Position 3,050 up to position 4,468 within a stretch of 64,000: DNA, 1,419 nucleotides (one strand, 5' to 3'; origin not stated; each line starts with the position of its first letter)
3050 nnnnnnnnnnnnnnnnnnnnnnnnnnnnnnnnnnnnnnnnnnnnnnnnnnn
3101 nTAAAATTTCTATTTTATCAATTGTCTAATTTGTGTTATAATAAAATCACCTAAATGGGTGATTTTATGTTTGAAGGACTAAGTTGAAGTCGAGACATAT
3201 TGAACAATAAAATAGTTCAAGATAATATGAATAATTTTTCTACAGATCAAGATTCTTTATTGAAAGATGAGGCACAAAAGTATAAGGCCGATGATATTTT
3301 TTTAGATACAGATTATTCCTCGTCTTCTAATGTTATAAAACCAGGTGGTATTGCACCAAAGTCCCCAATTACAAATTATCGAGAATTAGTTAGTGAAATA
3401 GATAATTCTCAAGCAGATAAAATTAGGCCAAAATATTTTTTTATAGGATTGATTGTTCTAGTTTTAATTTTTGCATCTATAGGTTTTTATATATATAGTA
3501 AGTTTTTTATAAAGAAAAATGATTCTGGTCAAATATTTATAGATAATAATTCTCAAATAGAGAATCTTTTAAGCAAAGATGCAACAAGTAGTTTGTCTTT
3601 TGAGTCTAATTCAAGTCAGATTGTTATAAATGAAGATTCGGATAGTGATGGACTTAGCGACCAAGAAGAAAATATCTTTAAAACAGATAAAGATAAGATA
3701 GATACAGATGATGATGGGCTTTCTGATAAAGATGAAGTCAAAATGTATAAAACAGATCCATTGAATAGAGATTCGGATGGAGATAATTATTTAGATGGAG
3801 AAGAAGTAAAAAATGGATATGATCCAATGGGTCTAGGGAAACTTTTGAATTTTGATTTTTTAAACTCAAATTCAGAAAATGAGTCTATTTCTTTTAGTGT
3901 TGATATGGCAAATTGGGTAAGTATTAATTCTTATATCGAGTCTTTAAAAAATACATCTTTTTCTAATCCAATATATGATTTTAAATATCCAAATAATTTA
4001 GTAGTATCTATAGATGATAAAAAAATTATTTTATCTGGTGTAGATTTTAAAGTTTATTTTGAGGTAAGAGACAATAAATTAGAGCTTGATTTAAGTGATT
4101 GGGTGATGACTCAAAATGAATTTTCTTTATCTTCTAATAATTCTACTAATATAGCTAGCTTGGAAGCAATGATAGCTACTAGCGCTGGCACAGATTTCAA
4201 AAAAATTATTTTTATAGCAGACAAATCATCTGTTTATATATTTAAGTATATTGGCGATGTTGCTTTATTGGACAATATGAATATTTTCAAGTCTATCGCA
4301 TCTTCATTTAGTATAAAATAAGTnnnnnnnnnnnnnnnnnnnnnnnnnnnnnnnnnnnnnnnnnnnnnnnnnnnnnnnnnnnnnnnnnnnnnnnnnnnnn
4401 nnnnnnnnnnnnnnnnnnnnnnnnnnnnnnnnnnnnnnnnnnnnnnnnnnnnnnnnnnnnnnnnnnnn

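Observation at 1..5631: Surface module: a giant Cys-rich Ig-like secreted protein followed by two paralogous TM proteins with thrombospondin type-3 Ca-binding repeats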

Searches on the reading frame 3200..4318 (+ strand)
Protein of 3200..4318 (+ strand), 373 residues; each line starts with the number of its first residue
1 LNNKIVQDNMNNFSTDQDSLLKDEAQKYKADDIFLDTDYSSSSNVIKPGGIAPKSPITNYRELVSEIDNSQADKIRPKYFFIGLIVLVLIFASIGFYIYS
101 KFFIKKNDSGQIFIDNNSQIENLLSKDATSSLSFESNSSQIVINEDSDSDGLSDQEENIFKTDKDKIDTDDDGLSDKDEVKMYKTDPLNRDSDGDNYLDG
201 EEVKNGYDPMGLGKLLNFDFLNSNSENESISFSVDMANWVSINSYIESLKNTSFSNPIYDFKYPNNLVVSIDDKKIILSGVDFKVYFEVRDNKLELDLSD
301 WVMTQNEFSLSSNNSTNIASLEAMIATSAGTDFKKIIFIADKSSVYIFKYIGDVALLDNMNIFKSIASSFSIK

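Call 5: search_protein_families(library=pfam, proteins=[window:3200-4318:+], max_evalue=1)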
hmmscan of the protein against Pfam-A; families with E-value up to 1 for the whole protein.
window:3200-4318:+ (373 aa): 4 families
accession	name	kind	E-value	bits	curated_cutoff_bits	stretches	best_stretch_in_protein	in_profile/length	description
PF18884.5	TSP3_bac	-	5.5e-10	39.3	25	3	168-189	1-21/22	Bacterial TSP3 repeat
PF03495.19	Binary_toxB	-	0.008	16.8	25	1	145-204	1-61/78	Clostridial binary toxin B/anthrax toxin PA Ca-binding domain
PF05545.16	FixQ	-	0.039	14.3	29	1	79-101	10-32/49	Cbb3-type cytochrome oxidase component FixQ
PF17788.7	HypF_C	-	0.32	12.1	23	1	328-370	8-50/99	HypF Kae1-like domain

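Call 6: search_protein_families(library=ncbifam, proteins=[window:3200-4318:+], max_evalue=1)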
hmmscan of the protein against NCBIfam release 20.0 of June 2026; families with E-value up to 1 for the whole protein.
window:3200-4318:+ (373 aa): 2 families
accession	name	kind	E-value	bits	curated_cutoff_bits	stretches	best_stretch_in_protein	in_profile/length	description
NF033765.2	gliding_CglD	equivalog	7e-08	30.7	400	1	144-206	175-244/1124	adventurous gliding motility lipoprotein CglD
NF047639.1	throspo3_MtsD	equivalog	3.7e-07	28.7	800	1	135-210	449-528/651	cell-cell cohesion protein MtsD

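Call 16: find_homologous_proteins(query=window:3200-4318:+)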
Query window:3200-4318:+ (373 aa): 324 proteins with E <= 0.001 among 5613 candidates; the best 120 are listed.
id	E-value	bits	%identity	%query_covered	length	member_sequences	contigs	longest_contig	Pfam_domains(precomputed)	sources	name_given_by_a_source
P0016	5.2e-225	764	100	98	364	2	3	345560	PF18884.6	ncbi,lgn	-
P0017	3.4e-144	498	67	96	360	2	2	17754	PF18884.6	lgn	-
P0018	1.8e-140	486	61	100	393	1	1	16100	PF18884.6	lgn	-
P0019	7.3e-134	465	61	96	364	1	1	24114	PF18884.6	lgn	-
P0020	1.6e-73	266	43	92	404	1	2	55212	PF18884.6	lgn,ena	-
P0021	1.1e-44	171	35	51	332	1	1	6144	PF18884.6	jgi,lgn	jgi:hypothetical protein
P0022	1.5e-43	168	65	16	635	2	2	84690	PF00691.26,PF18884.6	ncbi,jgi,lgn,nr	ncbi:MAG: OmpA family protein [Ignavibacteria bacterium]|nr:OmpA family protein [Ignavibacteria bact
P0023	3.6e-34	137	45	22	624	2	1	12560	PF18884.6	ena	-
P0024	1.0e-33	135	55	18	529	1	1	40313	PF00691.26,PF19573.6,PF18884.6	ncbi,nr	ncbi:OmpA family protein [candidate division KSB1 bacterium]|nr:OmpA family protein [candidate divis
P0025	5.6e-33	133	40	32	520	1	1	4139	PF18884.6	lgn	-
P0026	3.5e-32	130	58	16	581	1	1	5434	PF18962.8,PF19081.7,PF18884.6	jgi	jgi:hypothetical protein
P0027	6.6e-32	129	44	19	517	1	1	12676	PF18884.6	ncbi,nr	ncbi:hypothetical protein K0B03_03730, partial [Patescibacteria group bacterium]|nr:hypothetical pro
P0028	1.6e-31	128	58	17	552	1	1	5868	PF18884.6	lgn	-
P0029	1.9e-31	128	57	18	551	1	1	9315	PF00691.26,PF18884.6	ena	-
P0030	3.0e-29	121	55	18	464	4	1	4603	PF00691.26,PF18884.6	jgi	jgi:outer membrane protein OmpA-like peptidoglycan-associated protein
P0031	1.5e-28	118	68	16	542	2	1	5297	PF00691.26,PF18884.6,PF03495.20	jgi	jgi:outer membrane protein OmpA-like peptidoglycan-associated protein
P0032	2.4e-28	118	50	16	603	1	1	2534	PF00691.26,PF18884.6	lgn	-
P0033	4.2e-28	117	55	18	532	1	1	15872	PF00691.26,PF18884.6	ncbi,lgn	-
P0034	4.3e-28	117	47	20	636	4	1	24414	PF24996.1,PF07646.22,PF13418.13,PF13964.13,PF24681.2,PF13415.13,PF24981.2,PF01344.32,PF25210.2,PF18884.6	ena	-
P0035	1.1e-27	115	55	17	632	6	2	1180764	PF00691.26,PF13505.13,PF18884.6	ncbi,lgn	ncbi:MAG: OmpA family protein [Candidatus Kapaibacterium sp.]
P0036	2.1e-27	115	47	21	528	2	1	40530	PF00691.26,PF18884.6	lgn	-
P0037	2.1e-27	115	60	18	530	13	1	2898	PF00691.26,PF18884.6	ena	-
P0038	3.0e-27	114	58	17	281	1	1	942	PF00691.26,PF18884.6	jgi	-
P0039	8.3e-27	113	51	19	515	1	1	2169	PF18884.6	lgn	-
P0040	1.7e-26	112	48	32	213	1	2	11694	PF18884.6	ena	-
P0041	3.0e-26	111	57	16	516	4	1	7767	PF00691.26,PF13505.13,PF18884.6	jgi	jgi:outer membrane protein OmpA-like peptidoglycan-associated protein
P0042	4.1e-26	110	62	17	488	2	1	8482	PF00691.26,PF18884.6,PF03495.20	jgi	jgi:outer membrane protein OmpA-like peptidoglycan-associated protein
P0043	7.5e-26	109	52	17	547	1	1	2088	PF00691.26,PF18884.6,PF03495.20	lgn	-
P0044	2.0e-25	108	59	16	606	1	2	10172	PF00691.26,PF18884.6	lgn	-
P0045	3.7e-25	107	58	16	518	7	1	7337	PF00691.26,PF18884.6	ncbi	ncbi:MAG: OmpA family protein [Calditrichota bacterium]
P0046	6.0e-25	106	51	18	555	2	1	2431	PF18884.6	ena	-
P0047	6.5e-25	106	56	17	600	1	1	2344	PF18884.6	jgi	-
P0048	6.3e-24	103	59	16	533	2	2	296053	PF00691.26,PF13505.13,PF05359.17,PF18884.6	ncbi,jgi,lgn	-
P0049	8.0e-24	103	51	17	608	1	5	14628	PF18884.6,PF04473.19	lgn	-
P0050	1.0e-23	102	53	16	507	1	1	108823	PF00691.26,PF13505.13,PF05359.17,PF18884.6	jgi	jgi:outer membrane protein OmpA-like peptidoglycan-associated protein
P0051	5.3e-23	100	32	38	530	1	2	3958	PF00691.26,PF18884.6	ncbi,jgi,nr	ncbi:MAG: OmpA family protein [Calditrichaeota bacterium]|nr:MAG: OmpA family protein [Calditrichota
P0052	1.0e-22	99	32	39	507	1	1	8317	PF00691.26,PF18884.6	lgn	-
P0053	1.3e-22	99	59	13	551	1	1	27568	PF00691.26,PF13505.13,PF18884.6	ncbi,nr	ncbi:MAG: hypothetical protein KatS3mg036_0516 [Ignavibacterium sp.]|nr:MAG: hypothetical protein Ka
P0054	1.4e-22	99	58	16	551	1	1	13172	PF00691.26,PF13505.13,PF18884.6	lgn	-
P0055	1.8e-22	98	51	26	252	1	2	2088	PF18884.6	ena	-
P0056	2.5e-22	98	58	16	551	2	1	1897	PF00691.26,PF13505.13,PF18884.6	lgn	-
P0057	4.3e-22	97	57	16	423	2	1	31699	PF00691.26,PF18884.6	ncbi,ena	-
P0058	4.5e-22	97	51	18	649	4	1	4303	PF00691.26,PF18884.6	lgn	-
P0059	7.6e-22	96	56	16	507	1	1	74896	PF00691.26,PF13505.13,PF18884.6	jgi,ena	-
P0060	8.8e-22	96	48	21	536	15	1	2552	PF00691.26,PF13505.13,PF18884.6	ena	-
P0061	1.2e-21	96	57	18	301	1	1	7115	PF00691.26,PF18884.6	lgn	-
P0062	1.3e-21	95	48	20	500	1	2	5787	PF00691.26,PF13505.13,PF18884.6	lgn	-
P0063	1.6e-21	95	51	18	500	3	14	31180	PF00691.26,PF18884.6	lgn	-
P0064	1.7e-21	95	48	14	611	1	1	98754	PF24996.1,PF07646.22,PF13964.13,PF24681.2,PF13415.13,PF24981.2,PF01344.32,PF25210.2,PF18884.6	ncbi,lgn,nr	ncbi:MAG: hypothetical protein CSB44_11050 [Gammaproteobacteria bacterium]|nr:MAG: hypothetical prot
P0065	2.3e-21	95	50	17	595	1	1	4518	PF05345.19,PF18884.6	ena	-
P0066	2.4e-21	95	51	22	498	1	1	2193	PF18884.6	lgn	-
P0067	2.7e-21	94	35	51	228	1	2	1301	PF18884.6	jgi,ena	-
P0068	3.4e-21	94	48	17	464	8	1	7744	PF05057.21,PF24096.3,PF18884.6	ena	-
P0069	5.8e-21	93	53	17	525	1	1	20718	PF00691.26,PF18884.6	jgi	jgi:outer membrane protein OmpA-like peptidoglycan-associated protein/opacity protein-like surface a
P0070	6.6e-21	93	54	17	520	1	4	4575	PF00691.26,PF18884.6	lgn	-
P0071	7.8e-21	93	53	20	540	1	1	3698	PF18884.6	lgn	-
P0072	8.1e-21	93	45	17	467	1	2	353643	PF18884.6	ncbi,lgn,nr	ncbi:hypothetical protein KQI65_07225 [bacterium]|nr:hypothetical protein [bacterium]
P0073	8.7e-21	93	60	17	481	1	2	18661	PF00691.26,PF13505.13,PF18884.6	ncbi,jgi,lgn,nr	ncbi:OmpA family protein [candidate division KSB1 bacterium]|nr:MAG: OmpA family protein [candidate 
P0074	1.4e-20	92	33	43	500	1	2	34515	PF00691.26,PF13505.13,PF18884.6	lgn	-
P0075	1.8e-20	92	38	38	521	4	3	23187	PF00691.26,PF13505.13,PF18884.6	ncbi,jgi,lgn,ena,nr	ncbi:MAG: OmpA family protein [Ignavibacteria bacterium]|nr:OmpA family protein [Ignavibacteria bact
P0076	2.6e-20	91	51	18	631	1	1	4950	PF18884.6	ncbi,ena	-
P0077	3.1e-20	91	48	17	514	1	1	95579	PF00691.26,PF13505.13,PF18884.6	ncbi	ncbi:MAG: OmpA family protein [Bacteroidota bacterium]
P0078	3.5e-20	91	62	16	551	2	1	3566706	PF00691.26,PF13505.13,PF18884.6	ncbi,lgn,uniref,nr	ncbi:OmpA family protein [Ignavibacterium sp.]|uniref:OmpA family protein n=1 Tax=Ignavibacterium sp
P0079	3.5e-20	91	46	19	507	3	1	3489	PF00691.26,PF13505.13,PF18884.6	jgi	-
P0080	5.8e-20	90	48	17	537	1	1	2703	PF24034.2,PF18884.6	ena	-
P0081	7.0e-20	90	45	25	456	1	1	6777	PF00691.26,PF18884.6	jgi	jgi:outer membrane protein OmpA-like peptidoglycan-associated protein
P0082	8.2e-20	90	36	17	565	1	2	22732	PF24034.2,PF18884.6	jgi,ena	jgi:hypothetical protein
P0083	1.1e-19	89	47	18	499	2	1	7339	PF18884.6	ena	-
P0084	1.2e-19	89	59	13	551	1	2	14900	PF00691.26,PF13505.13,PF18884.6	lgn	-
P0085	1.4e-19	89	56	16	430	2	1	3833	PF07811.18,PF18884.6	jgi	-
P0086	1.5e-19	89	57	13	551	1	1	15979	PF00691.26,PF13505.13,PF18884.6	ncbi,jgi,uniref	ncbi:MAG: OmpA family protein [Ignavibacterium sp.]|jgi:outer membrane protein OmpA-like peptidoglyc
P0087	3.2e-19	88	52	17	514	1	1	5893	PF18884.6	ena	-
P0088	3.9e-19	87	51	17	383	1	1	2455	PF18884.6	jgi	jgi:hypothetical protein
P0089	4.6e-19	87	40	27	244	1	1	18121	PF18884.6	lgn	-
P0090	5.3e-19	87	40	22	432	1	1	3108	PF18884.6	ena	-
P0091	7.1e-19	86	38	36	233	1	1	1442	PF18884.6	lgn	-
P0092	8.4e-19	86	48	23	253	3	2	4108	PF18884.6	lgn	-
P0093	1.0e-18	86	53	20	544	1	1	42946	PF13365.13,PF18884.6,PF00089.33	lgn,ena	-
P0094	1.1e-18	86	48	17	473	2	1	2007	PF18884.6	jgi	jgi:hypothetical protein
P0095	1.4e-18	86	41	16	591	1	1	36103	PF24996.1,PF07646.22,PF13418.13,PF13964.13,PF24681.2,PF13415.13,PF24981.2,PF01344.32,PF25210.2,PF18884.6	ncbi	-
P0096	1.4e-18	86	38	32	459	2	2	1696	PF18884.6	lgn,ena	-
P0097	1.8e-18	85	48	17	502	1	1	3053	PF00691.26,PF18884.6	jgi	jgi:outer membrane protein OmpA-like peptidoglycan-associated protein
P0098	3.4e-18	84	56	16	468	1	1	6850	PF18884.6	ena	-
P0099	3.7e-18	84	33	50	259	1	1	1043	PF18884.6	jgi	jgi:hypothetical protein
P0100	5.3e-18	84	45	18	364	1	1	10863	PF18884.6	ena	-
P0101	7.9e-18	83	32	41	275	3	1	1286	PF18884.6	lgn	-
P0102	1.0e-17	83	62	17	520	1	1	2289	PF18884.6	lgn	-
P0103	1.2e-17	82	40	37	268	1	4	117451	PF18884.6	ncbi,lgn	-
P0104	1.3e-17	82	58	16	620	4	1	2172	PF18884.6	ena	-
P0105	1.4e-17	82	54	17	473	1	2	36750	PF18884.6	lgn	-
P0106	1.8e-17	82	35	50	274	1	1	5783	PF18884.6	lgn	-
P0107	2.5e-17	81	56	22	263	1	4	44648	PF18884.6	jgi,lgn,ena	-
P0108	2.5e-17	81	38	17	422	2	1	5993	PF18884.6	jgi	-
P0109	2.8e-17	81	42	25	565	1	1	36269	PF18884.6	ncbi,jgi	-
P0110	2.9e-17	81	48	16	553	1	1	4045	PF00932.26,PF18884.6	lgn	-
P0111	3.1e-17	81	61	20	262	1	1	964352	PF18884.6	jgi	jgi:hypothetical protein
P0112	3.5e-17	81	43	17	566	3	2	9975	PF24034.2,PF18884.6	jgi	jgi:hypothetical protein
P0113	6.0e-17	80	49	17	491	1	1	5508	PF00691.26,PF18884.6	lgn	-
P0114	8.5e-17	80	55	18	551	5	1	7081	PF00691.26,PF13505.13,PF18884.6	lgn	-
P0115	9.6e-17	79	52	17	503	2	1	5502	PF00691.26,PF13505.13,PF18884.6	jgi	-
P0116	1.1e-16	79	46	18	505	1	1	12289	PF18884.6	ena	-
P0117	1.4e-16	79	33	27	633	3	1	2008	PF00059.28,PF18998.7,PF18884.6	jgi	-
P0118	1.6e-16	79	47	21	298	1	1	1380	PF00691.26,PF18884.6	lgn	-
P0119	2.0e-16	78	32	37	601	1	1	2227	PF00059.28,PF18884.6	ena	-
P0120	2.2e-16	78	54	17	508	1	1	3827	PF18884.6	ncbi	-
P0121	2.7e-16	78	37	29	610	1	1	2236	PF18884.6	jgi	-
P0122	3.2e-16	78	47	16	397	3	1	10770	PF18884.6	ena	-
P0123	3.9e-16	77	39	21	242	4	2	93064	PF18884.6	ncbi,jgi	ncbi:MAG: hypothetical protein ACXADL_05370 [Candidatus Thorarchaeota archaeon]|jgi:hypothetical pro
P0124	5.8e-16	77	33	18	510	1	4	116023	PF07648.21,PF18884.6,PF00050.27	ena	-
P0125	6.5e-16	77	47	21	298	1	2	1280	PF00691.26,PF18884.6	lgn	-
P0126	6.9e-16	77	37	27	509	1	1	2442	PF00691.26,PF13505.13,PF18884.6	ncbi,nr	ncbi:MAG: OmpA family protein [Candidatus Electryoneaceae bacterium]|nr:OmpA family protein [Candida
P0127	8.9e-16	76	57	18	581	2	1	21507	PF18884.6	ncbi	ncbi:MAG: hypothetical protein ACJ0BK_01140, partial [Coraliomargaritaceae bacterium]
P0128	9.8e-16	76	40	36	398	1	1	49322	PF18884.6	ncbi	-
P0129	1.0e-15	76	50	13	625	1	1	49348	PF10282.16,PF18884.6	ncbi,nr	ncbi:MAG: hypothetical protein H6741_29280, partial [Alphaproteobacteria bacterium]|nr:hypothetical 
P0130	1.1e-15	76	41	31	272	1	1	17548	PF18884.6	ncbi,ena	-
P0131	1.3e-15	76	53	17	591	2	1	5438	PF25788.3,PF00041.28,PF18884.6,PF16656.12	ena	-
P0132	1.3e-15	76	54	18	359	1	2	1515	PF18884.6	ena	-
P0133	1.4e-15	76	53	19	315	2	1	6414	PF00691.26,PF18884.6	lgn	-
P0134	1.6e-15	75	46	17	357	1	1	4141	PF18884.6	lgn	-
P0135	2.2e-15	75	49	17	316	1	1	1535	PF18884.6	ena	-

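Call 61: find_encoding_contigs(protein=P0019, flank=10000, max_places=1)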
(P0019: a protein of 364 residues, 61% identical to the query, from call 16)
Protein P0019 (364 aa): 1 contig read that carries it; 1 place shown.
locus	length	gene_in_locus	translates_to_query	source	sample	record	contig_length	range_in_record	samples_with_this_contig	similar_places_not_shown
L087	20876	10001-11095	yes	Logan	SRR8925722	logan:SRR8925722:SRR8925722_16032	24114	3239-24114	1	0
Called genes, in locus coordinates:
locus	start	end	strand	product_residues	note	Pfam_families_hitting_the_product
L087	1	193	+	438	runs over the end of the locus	PF13393:tRNA-synt_His, PF01409:tRNA-synt_2d (faint), PF00587:tRNA-synt_2b, PF13393:tRNA-synt_His, PF03129:HGTP_anticodon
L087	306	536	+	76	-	-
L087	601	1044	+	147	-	PF09424:YqeY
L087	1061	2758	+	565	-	PF18895:T4SS_pilin, PF13205:Big_5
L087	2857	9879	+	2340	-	PF13205:Big_5, PF01833:TIG (faint)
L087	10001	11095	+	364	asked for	PF18884:TSP3_bac (weak)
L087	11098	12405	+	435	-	-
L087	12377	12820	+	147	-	PF02130:YbeY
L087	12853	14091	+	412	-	PF11104:PilM_2 (faint), PF02491:SHS2_FTSA, PF06723:MreB_Mbl, PF14450:FtsA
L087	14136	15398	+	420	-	PF00091:Tubulin, PF12327:FtsZ_C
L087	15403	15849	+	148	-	PF22811:Zn_ribbon_NrdR, PF03477:ATP-cone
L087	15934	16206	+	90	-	-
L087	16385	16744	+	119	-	-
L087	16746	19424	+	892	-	PF02861:Clp_N (weak), PF00004:AAA, PF17871:AAA_lid_9, PF00158:Sigma54_activat (weak), PF00004:AAA, PF07724:AAA_2, PF07728:AAA_5, PF10431:ClpB_D2-small, +6 more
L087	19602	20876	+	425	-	?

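Call 62: find_encoding_contigs(protein=P0017, flank=3000, max_places=1)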
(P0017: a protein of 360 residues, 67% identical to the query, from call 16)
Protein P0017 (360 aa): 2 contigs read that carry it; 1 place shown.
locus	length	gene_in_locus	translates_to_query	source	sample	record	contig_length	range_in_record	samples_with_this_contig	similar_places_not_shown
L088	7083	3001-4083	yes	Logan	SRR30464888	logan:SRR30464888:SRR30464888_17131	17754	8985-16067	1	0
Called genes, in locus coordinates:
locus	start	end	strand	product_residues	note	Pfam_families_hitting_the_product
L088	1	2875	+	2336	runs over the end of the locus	PF13205:Big_5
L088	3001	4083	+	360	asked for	PF18884:TSP3_bac (weak)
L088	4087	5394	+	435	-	-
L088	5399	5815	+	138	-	PF02130:YbeY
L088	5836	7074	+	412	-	PF11104:PilM_2 (faint), PF02491:SHS2_FTSA, PF06723:MreB_Mbl, PF14450:FtsA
